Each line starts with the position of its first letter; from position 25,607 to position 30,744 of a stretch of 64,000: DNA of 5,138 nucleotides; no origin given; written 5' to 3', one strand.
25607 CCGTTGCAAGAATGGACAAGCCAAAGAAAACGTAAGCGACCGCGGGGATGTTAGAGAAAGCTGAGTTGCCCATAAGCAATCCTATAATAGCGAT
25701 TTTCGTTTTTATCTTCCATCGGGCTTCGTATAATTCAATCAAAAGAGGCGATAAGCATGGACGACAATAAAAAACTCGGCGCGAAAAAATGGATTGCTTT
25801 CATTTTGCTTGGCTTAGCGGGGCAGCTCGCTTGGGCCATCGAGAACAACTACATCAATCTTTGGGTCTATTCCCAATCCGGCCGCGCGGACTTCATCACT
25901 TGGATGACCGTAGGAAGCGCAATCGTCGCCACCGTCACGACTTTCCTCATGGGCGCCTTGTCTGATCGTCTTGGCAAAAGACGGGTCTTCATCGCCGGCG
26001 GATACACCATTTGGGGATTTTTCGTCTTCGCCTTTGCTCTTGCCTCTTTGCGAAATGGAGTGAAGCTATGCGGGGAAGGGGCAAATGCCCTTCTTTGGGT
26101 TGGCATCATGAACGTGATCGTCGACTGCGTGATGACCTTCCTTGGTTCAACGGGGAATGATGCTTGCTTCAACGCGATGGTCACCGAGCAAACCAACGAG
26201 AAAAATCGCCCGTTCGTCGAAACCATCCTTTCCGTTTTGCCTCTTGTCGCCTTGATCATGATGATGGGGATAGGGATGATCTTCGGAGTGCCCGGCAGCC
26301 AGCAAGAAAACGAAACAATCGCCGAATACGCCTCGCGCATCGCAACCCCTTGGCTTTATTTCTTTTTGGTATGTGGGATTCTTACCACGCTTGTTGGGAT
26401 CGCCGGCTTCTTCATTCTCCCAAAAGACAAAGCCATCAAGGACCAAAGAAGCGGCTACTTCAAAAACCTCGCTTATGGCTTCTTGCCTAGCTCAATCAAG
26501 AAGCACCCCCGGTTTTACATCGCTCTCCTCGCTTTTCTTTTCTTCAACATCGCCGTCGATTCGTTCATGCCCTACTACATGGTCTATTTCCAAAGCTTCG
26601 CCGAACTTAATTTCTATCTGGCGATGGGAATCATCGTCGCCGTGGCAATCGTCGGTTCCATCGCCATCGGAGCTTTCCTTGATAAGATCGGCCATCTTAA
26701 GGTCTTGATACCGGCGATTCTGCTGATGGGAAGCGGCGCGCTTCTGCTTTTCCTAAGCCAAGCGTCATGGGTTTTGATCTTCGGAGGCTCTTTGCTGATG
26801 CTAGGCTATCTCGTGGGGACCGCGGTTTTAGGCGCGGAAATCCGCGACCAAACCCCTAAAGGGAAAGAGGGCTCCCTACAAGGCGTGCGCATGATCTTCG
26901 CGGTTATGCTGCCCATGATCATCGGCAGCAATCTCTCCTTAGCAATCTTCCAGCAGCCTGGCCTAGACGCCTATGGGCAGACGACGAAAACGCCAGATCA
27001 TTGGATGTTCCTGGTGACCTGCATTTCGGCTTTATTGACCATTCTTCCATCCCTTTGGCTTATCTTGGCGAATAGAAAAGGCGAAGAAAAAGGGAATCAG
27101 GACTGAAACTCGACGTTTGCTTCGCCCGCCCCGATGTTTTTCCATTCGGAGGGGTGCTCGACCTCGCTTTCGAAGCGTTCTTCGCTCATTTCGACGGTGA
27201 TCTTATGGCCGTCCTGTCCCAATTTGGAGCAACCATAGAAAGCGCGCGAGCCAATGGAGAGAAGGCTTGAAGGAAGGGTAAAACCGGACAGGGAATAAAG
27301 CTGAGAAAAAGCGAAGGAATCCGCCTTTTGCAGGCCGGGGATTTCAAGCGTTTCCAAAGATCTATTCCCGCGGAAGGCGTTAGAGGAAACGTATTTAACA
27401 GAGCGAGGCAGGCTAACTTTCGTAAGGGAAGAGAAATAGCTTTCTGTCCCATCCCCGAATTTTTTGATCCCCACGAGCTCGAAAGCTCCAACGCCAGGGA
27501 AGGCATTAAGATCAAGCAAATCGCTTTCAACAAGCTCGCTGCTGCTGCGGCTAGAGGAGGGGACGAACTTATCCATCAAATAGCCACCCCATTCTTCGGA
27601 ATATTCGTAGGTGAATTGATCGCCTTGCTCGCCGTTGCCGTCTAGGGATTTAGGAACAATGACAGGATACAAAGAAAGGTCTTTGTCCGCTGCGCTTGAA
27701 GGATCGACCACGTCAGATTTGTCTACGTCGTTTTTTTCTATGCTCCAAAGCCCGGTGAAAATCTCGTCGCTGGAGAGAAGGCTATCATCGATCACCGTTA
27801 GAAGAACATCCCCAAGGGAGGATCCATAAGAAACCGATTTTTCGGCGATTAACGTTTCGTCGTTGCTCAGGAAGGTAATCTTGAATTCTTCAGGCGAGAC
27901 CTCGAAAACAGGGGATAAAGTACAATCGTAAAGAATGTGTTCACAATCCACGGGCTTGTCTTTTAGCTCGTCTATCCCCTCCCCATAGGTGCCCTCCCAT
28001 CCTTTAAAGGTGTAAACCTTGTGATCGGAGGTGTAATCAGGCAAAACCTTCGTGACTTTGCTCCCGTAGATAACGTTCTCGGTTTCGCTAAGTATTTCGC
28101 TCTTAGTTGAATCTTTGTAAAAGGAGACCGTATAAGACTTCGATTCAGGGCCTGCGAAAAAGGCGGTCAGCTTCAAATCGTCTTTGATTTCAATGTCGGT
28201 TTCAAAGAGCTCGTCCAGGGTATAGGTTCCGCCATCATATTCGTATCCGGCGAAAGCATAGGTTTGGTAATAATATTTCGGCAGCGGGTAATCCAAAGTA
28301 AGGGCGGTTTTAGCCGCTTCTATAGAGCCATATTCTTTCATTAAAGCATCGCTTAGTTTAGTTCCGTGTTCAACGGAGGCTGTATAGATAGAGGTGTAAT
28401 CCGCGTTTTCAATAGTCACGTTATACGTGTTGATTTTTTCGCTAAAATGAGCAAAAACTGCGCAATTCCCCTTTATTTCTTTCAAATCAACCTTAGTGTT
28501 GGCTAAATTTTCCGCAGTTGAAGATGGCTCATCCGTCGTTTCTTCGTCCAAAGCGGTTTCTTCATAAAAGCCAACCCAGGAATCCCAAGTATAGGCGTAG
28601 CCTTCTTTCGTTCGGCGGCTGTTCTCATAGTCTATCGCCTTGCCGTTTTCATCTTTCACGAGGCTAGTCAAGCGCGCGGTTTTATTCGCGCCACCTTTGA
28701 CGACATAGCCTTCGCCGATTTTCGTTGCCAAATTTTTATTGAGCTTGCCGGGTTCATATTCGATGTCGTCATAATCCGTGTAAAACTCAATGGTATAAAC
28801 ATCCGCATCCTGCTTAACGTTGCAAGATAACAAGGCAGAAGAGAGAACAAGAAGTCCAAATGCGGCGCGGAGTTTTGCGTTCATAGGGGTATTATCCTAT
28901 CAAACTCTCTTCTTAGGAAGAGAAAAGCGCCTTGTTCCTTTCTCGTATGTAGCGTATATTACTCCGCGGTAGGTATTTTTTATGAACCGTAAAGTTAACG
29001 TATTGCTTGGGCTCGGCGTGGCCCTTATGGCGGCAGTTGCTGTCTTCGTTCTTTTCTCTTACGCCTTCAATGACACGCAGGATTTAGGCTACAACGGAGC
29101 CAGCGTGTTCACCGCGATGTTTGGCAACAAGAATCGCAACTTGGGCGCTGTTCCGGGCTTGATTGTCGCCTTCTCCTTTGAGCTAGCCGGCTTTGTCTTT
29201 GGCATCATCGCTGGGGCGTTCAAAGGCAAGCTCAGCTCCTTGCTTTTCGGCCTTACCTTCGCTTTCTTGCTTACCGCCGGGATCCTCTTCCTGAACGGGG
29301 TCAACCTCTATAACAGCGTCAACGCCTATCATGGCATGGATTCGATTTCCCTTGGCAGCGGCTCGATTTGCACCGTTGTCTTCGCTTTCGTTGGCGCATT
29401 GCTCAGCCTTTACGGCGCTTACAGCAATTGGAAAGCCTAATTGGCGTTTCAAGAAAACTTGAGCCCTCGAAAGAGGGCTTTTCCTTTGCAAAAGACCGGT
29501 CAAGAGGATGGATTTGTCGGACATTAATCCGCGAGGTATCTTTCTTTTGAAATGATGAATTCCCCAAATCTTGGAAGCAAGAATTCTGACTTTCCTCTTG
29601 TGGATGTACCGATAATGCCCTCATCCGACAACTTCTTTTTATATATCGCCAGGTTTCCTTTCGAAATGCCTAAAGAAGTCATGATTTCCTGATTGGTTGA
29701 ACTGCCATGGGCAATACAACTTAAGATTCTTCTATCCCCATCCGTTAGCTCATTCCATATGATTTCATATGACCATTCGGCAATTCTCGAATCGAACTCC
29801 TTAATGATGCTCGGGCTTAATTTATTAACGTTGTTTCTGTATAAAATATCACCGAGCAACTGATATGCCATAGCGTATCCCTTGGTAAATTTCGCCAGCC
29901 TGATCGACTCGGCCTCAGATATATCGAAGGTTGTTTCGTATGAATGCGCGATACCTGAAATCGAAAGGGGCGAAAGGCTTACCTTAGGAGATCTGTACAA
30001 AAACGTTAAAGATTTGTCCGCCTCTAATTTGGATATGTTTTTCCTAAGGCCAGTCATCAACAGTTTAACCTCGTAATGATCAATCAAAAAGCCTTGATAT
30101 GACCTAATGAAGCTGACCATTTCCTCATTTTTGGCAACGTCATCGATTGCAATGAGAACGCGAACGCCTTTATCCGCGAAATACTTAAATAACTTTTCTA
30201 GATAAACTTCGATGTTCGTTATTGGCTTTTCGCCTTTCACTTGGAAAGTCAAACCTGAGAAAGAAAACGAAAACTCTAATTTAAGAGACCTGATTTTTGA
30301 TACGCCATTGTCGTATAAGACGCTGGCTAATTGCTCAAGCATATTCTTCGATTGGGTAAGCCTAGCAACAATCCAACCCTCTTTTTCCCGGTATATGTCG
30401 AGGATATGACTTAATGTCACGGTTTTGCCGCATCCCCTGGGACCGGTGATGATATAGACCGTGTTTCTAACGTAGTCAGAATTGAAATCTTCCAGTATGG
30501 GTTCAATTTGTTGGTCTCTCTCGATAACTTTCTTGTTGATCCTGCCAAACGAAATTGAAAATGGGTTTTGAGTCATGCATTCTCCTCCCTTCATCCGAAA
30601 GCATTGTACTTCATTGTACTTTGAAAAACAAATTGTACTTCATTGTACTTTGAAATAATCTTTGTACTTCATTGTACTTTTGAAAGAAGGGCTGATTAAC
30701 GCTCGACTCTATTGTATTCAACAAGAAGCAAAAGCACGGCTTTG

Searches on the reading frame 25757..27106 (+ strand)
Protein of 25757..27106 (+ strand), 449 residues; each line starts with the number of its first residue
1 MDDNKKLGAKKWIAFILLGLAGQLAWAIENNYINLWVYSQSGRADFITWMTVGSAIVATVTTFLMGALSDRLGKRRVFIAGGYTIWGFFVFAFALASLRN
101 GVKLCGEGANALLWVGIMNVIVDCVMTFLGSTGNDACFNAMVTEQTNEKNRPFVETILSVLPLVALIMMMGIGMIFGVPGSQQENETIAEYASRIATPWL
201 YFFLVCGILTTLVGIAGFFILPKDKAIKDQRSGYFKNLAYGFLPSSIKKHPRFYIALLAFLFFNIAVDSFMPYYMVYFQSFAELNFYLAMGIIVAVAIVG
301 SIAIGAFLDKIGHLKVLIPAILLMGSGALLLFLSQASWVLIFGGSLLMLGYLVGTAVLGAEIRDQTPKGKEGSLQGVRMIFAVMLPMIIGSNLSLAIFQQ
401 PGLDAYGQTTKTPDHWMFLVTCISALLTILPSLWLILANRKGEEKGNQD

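Call 31: search_protein_families(library=pfam, proteins=[window:25757-27106:+], max_evalue=0.001)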
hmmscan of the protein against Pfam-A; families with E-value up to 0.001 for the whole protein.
window:25757-27106:+ (449 aa): 2 families
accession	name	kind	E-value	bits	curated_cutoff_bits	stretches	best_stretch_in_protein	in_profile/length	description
PF07690.21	MFS_1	-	1.3e-27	97.1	33.4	2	38-313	24-267/347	Major Facilitator Superfamily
PF13347.12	MFS_2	-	3.2e-05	23.1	27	0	9-136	223-330/427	MFS/sugar transport protein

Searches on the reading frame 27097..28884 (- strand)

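Call 31: search_protein_families(library=pfam, proteins=[window:27097-28884:-], max_evalue=0.001)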
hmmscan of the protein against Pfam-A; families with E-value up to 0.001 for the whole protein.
window:27097-28884:- (595 aa): 1 family
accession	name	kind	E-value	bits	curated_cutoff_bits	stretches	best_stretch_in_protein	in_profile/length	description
PF13306.12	LRR_5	-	5.5e-14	52.6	27.7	1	485-556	11-82/127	BspA type Leucine rich repeat region (6 copies)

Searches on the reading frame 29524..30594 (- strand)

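Call 31: search_protein_families(library=pfam, proteins=[window:29524-30594:-], max_evalue=0.001)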
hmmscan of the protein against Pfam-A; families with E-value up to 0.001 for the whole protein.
window:29524-30594:- (356 aa): 10 families
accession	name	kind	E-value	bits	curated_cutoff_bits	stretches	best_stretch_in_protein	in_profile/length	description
PF01637.24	ATPase_2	-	7.9e-09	36.1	33.2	1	26-157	4-123/225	ATPase domain predominantly from Archaea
PF13173.12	AAA_14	-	4.5e-07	30.4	27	1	44-86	2-44/129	AAA domain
PF10236.15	DAP3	-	7.8e-06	25.8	23.1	1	46-96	25-74/311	Mitochondrial ribosomal death-associated protein 3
PF13191.12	AAA_16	-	8.7e-06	26.8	32.6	1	23-153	2-141/167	AAA ATPase domain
PF13412.12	HTH_24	-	8.7e-05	22.5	21.9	1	287-328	5-47/48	Winged helix-turn-helix DNA-binding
PF01025.24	GrpE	-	9.9e-05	22.5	25.8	0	230-274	84-127/165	GrpE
PF00005.33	ABC_tran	-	0.00022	22.3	25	1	35-83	2-50/137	ABC transporter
PF13401.12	AAA_22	-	0.00031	21.5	27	1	45-183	6-123/130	AAA domain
PF25199.1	nSTAND_NTPase5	-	0.00035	20.9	34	0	19-88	14-85/145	Novel STAND NTPase 5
PF00931.28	NB-ARC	-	0.00062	19.5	23.5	0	43-252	19-206/248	NB-ARC domain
